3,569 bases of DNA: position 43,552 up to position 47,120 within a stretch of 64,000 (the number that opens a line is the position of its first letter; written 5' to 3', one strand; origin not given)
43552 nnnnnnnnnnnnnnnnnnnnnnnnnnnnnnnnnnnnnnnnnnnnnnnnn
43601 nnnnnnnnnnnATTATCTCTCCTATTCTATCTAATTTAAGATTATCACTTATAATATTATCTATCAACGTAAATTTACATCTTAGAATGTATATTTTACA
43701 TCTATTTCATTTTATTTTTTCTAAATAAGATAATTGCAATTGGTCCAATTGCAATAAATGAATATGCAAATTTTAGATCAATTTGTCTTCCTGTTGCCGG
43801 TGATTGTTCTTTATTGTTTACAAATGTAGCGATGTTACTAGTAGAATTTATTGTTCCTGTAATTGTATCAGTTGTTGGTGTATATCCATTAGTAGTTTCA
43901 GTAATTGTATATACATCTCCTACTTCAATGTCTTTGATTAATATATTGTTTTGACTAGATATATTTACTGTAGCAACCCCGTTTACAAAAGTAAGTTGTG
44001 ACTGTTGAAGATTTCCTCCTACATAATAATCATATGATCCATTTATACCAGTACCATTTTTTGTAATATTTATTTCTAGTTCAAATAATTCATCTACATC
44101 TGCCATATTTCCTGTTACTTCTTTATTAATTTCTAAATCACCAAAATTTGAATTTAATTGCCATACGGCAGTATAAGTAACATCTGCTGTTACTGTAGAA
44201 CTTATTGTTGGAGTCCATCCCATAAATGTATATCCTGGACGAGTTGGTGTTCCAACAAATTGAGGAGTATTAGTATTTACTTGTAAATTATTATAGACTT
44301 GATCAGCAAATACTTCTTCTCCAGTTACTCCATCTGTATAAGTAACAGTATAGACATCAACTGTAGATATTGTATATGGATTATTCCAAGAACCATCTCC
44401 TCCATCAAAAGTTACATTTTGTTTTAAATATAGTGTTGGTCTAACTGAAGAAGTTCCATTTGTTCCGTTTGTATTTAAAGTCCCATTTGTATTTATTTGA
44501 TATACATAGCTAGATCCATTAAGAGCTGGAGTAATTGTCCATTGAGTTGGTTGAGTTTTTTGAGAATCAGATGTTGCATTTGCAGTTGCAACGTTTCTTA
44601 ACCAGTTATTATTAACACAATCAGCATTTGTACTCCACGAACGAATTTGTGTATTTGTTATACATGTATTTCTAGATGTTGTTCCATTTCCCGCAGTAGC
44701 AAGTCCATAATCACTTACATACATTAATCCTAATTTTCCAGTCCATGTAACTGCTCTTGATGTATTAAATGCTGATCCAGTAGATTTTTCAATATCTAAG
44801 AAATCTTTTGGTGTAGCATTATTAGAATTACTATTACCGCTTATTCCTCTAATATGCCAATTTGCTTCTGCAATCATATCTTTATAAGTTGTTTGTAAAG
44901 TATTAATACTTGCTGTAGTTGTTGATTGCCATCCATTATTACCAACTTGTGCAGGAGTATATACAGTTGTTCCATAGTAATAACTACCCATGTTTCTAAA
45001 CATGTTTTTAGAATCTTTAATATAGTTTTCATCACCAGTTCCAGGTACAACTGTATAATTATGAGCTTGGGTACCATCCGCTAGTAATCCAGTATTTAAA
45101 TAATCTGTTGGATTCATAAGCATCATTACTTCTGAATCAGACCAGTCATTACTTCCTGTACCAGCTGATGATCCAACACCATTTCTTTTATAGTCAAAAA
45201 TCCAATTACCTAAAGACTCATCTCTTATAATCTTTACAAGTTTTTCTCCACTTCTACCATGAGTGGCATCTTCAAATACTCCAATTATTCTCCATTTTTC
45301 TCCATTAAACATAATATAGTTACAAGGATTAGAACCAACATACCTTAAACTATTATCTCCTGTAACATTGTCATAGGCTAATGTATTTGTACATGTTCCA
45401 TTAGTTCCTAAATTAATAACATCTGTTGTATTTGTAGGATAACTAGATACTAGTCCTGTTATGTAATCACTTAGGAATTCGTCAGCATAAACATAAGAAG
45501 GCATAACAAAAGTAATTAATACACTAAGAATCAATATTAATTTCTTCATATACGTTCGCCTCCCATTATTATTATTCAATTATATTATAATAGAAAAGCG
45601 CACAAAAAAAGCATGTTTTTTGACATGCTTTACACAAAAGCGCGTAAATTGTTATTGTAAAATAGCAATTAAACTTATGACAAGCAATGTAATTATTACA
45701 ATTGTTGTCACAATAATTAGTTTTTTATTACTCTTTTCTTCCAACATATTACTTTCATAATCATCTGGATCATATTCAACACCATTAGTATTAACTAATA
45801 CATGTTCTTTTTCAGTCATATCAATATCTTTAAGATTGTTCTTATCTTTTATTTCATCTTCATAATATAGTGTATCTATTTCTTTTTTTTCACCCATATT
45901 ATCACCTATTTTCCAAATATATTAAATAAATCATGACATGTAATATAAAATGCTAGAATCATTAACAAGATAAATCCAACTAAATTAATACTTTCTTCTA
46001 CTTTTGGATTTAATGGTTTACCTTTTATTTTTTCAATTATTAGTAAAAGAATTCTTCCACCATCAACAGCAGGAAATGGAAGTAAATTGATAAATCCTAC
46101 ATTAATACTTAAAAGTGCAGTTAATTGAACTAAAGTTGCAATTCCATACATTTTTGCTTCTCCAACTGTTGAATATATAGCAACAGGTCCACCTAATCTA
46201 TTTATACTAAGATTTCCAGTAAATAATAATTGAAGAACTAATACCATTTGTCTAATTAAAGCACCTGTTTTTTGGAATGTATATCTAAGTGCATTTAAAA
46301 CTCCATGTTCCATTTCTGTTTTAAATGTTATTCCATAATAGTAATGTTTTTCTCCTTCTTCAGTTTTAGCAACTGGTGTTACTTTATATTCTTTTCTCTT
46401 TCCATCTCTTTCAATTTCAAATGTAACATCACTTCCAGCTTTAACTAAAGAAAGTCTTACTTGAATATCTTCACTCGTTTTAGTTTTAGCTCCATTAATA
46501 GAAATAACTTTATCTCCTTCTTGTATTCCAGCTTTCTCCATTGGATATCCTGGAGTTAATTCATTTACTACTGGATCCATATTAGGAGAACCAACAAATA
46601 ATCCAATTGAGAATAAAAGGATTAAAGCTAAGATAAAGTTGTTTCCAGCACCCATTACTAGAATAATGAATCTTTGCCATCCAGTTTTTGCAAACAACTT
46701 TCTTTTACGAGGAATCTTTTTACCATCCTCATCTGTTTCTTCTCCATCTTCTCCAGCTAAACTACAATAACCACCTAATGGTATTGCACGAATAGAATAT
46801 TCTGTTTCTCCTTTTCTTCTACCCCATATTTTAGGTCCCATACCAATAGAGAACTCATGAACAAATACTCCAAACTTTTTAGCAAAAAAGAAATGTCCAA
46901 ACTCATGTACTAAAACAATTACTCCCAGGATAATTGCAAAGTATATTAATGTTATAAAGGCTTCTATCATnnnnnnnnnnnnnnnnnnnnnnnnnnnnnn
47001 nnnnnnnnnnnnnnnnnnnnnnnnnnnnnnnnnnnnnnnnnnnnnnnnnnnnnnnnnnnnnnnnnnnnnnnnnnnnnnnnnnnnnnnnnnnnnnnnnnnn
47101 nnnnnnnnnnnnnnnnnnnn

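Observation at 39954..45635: Sortase-dependent pilus island inserted between smc and rseP, with a class-B-like sortase and an intact SipA-like signal peptidase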

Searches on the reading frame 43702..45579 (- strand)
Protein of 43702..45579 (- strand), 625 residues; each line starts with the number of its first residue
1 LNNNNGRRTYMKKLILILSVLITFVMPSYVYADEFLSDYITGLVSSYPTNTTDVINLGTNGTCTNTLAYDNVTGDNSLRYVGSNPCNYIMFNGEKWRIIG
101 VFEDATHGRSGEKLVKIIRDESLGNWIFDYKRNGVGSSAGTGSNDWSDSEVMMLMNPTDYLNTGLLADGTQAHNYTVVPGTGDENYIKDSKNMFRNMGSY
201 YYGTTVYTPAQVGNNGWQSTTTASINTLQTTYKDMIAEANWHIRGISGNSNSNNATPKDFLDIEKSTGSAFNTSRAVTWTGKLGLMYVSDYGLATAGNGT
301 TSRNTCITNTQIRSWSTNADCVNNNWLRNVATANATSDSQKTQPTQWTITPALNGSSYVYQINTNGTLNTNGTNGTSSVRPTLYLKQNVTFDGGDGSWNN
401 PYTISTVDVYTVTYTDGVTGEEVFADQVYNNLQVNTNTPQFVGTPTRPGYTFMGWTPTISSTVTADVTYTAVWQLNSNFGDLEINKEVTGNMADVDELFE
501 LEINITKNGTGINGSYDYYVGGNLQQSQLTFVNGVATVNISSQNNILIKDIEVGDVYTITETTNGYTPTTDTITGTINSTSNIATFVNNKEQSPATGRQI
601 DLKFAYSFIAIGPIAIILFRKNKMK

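Call 4: search_protein_families(library=pfam, proteins=[window:43702-45579:-], max_evalue=0.01)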
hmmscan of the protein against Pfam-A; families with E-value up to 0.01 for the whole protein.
window:43702-45579:- (625 aa): 1 family
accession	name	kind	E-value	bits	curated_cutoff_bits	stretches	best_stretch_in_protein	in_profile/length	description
PF24547.1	DUF7601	-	6.7e-19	69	27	1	480-590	1-116/116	Domain of unknown function (DUF7601)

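Call 5: search_protein_families(library=ncbifam, proteins=[window:43702-45579:-], max_evalue=0.01)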
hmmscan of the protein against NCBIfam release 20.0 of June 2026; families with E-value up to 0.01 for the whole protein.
window:43702-45579:- (625 aa): 1 family
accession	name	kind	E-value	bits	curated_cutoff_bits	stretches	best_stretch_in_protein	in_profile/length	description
TIGR02543.1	List_Bact_rpt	repeat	0.0045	17.3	20.95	1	445-476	1-43/44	TIGR02543 family repeat protein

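Call 24: find_homologous_proteins(query=window:43702-45549:-, max_evalue=0.001)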
Query window:43702-45549:- (615 aa): 832 proteins with E <= 0.001 among 8000 candidates; the best 120 are listed.
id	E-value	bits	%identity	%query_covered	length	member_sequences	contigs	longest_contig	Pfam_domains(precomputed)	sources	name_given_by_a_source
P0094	3.4e-264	896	69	95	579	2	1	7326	PF24547.2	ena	-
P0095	1.7e-216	739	100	55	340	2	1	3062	PF24547.2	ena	-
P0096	3.9e-175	602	50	95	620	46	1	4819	PF24547.2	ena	-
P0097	3.2e-140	487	62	11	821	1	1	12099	PF09479.17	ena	-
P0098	4.9e-115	403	61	11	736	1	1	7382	PF09479.17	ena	-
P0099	3.5e-109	384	65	11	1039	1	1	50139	PF09479.17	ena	-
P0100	3.9e-103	364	61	45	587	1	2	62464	PF24547.2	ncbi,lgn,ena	-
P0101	4.8e-100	354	56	13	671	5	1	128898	PF09479.17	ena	-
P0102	4.6e-73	265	54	14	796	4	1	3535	PF09479.17,PF23754.2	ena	-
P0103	1.0e-69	254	55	13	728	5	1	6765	PF09479.17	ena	-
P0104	1.4e-69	253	69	11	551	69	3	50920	PF09479.17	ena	-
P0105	1.2e-67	247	48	15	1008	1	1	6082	PF09479.17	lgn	-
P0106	3.1e-66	242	55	13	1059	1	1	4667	PF09479.17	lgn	-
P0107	3.7e-66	242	49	14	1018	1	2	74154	PF09479.17,PF18998.7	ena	-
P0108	5.1e-66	242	33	60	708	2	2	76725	PF19789.7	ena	-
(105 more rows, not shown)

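Call 56: predict_structure(alignment_id=A2)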
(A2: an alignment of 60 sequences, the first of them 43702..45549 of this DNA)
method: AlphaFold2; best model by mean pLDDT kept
length: 615 residues; sequences in the alignment: 60
mean_pLDDT: 76.6   pTM: 0.66
mean pLDDT of the five models: 76.6, 72.1, 70.6, 70.2, 66.7
residues with pLDDT >= 90: 165; 70-90: 283; 50-70: 77; < 50: 90
segments of 3 or more residues with pLDDT < 50: 16-21, 149-183, 239-241, 319-324, 326-330, 584-615
pLDDT, mean of each block of 10 residues (from residue 1): 77 54 80 83 85 86 80 88 93 88 93 86 70 82 72 40 33 36 53 71 59 81 91 70 78 75 69 91 86 89 72 63 46 77 78 83 90 94 89 88 82 77 84 81 89 89 84 88 78 93 92 90 93 90 93 64 89 84 45 43 45 37
secondary structure, 60 per line:
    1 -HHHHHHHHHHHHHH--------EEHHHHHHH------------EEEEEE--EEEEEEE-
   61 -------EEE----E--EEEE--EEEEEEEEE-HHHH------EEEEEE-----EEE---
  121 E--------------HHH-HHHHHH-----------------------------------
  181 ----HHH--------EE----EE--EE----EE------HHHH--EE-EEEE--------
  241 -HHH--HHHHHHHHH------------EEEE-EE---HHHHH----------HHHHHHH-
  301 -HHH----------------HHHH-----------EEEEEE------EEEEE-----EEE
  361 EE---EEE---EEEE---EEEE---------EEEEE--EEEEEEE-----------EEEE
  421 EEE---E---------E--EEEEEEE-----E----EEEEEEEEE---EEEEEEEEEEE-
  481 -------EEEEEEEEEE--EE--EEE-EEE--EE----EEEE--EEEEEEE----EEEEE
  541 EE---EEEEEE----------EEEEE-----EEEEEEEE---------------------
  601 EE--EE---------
elements in order: H2-15 H26-32 E45-50 E53-59 E68-70 E78-81 E84-92 H94-97 E104-109 E115-117 H140-145 H220-223 E229-232 H247-255 E268-271 H278-282 H293-299 H321-324 E336-341 E348-352 E358-362 E366-368 E372-375 E379-382 E392-396 E399-405 E417-423 E440-446 E457-465 E469-479 E488-497 E504-506 E508-510 E519-522 E525-531 E536-542 E546-551 E562-566 E572-579

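Call 74: search_solved_structures(query=A2, max_evalue=1, show_alignments=2)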
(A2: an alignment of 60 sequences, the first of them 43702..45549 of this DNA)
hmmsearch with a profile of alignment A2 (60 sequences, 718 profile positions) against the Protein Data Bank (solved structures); distinct sequences matched with E-value up to 1: 0.

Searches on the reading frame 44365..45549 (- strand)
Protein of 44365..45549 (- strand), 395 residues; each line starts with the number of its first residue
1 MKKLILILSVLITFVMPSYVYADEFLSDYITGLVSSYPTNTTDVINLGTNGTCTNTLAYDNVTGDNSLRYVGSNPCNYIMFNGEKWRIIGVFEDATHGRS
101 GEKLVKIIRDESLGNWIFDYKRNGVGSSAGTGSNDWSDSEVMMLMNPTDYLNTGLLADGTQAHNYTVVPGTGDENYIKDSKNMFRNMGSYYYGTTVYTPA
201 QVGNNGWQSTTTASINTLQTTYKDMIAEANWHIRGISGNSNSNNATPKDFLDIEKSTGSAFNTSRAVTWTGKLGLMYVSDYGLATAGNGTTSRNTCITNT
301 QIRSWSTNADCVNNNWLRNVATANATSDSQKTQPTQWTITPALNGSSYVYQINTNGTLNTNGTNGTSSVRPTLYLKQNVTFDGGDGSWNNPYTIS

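Call 58: search_protein_families(library=pfam, proteins=[window:44365-45549:-], max_evalue=10)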
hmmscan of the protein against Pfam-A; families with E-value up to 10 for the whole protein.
seq(395 aa): 2 families
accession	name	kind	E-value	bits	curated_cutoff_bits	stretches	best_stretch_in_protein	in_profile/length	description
PF19789.6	DUF6273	-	0.11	12.7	23.5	1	327-376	126-171/172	Domain of unknown function (DUF6273)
PF10836.13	DUF2574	-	0.19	12.1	27.5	1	1-61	1-60/93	Protein of unknown function (DUF2574)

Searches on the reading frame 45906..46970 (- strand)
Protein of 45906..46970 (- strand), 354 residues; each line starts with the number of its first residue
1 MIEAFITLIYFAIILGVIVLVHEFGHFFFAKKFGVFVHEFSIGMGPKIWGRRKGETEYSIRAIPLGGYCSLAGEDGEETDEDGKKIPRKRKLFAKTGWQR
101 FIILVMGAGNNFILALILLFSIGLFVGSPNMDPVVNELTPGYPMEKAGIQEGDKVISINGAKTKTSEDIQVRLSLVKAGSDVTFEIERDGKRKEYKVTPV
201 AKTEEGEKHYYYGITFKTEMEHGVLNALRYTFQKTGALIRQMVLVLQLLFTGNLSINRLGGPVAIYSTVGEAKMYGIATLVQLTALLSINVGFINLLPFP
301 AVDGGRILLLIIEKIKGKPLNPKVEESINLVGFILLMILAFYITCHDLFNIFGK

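Call 4: search_protein_families(library=pfam, proteins=[window:45906-46970:-], max_evalue=0.01)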
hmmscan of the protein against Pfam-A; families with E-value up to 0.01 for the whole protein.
window:45906-46970:- (354 aa): 5 families
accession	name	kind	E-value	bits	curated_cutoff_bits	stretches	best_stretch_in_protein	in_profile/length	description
PF02163.28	Peptidase_M50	-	1.6e-67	227.6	27.2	1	10-339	1-221/221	Peptidase family M50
PF13180.12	PDZ_2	-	1.2e-12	48.3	27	1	131-197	12-78/80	PDZ domain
PF00595.29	PDZ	-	1.7e-08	35.2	23.2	1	131-187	25-81/81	PDZ domain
PF17820.7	PDZ_6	-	3e-07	30.5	27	1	134-188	1-54/54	PDZ domain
PF14685.13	PDZ_Tricorn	-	0.00051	20.4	25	1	143-194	32-85/88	Tricorn protease PDZ domain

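Call 14: find_related_loci(query=window:45906-46970:-, collection=genome_contigs, flank=10000)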
Query window:45906-46970:- (354 aa) in genome_contigs; peptide patterns used: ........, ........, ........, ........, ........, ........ (x = any residue, [..] = any of these).
600 stretches matched a pattern (row limit reached: there are more); 460 encode a relative of the query (tblastn E <= 1e-3); the best 80 are kept; 80 distinct loci.
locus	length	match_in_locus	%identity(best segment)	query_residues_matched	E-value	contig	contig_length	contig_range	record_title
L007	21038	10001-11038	66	6-351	1e-148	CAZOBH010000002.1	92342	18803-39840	MAG TPA_asm: uncultured Clostridium sp. isolate binchicken_co353_168 genome assembly, contig: NODE_234_length_92342_cov_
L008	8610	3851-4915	66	1-354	3e-141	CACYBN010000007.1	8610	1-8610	MAG: uncultured Erysipelotrichaceae bacterium isolate RUG11788 genome assembly, contig: RUG11788_asm_7, whole genome sho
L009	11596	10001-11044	61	1-347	7e-122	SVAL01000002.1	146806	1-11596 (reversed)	MAG: Bacillota bacterium isolate SIG201 NODE_442_length_146806_cov_7.645607, whole genome shotgun sequence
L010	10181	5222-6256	54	6-352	3e-120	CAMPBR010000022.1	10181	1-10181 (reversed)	MAG: uncultured Tenericutes bacterium isolate SRR873610_bin.104_metaWRAP_v1.3_MAG genome assembly, contig: NODE_15564_le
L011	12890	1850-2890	55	3-351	8e-114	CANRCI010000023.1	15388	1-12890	MAG: uncultured Bacilli bacterium isolate Lapin-027__bin79 genome assembly, contig: Lapin-027__NODE_3583_length_15388_co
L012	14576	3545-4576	52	6-352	5e-110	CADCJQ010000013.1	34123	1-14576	MAG: uncultured Erysipelotrichaceae bacterium isolate RUG14705 genome assembly, contig: RUG14705_asm_13, whole genome sh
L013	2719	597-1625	52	6-352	7e-114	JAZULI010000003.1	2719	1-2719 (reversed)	MAG: Bacilli bacterium isolate T1900044913_TS20190379.MAGScoT_cleanbin_000018 SGB_3320_k141_1909412, whole genome shotgu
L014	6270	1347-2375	50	6-352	6e-109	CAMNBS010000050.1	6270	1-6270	MAG: uncultured Clostridia bacterium isolate SRR1267595_bin.49_metaWRAP_v1.3_MAG genome assembly, contig: NODE.25645_len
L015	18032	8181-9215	52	6-354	3e-101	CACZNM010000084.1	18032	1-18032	MAG: uncultured Erysipelotrichaceae bacterium isolate RUG12783 genome assembly, contig: RUG12783_asm_84, whole genome sh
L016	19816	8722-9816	45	6-353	3e-95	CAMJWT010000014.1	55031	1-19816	MAG: uncultured Clostridia bacterium isolate SRR12081298_bin.21_metaWRAP_v1.3_MAG genome assembly, contig: ERZ12289774.5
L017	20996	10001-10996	46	22-354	8e-92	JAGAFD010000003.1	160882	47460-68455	MAG: Bacilli bacterium isolate RGIG8386 Water_buffalos_Rumen.Co__c2287006, whole genome shotgun sequence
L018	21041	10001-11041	36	2-352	4e-62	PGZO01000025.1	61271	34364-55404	MAG: Firmicutes bacterium HGW-Firmicutes-7 bjp_ig2157_scaffold_161, whole genome shotgun sequence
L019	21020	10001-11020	35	13-351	7e-62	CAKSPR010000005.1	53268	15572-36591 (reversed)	MAG: uncultured Eubacteriales bacterium isolate REFINED_METABAT215_TOP10_CONTIGS_1500_ASSEMBLY_K77_MERGED__Hadza_PheChl_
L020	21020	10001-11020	35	13-351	7e-62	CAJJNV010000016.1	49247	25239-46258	MAG TPA_asm: uncultured Ruminococcaceae bacterium isolate ERR1600611-bin.79 genome assembly, contig: NODE_969_length_492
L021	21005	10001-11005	37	14-352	5e-61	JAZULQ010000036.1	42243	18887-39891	MAG: Acutalibacteraceae bacterium isolate T1900044904_TS20190370.MAGScoT_cleanbin_000062 SGB_3307_k141_575985, whole gen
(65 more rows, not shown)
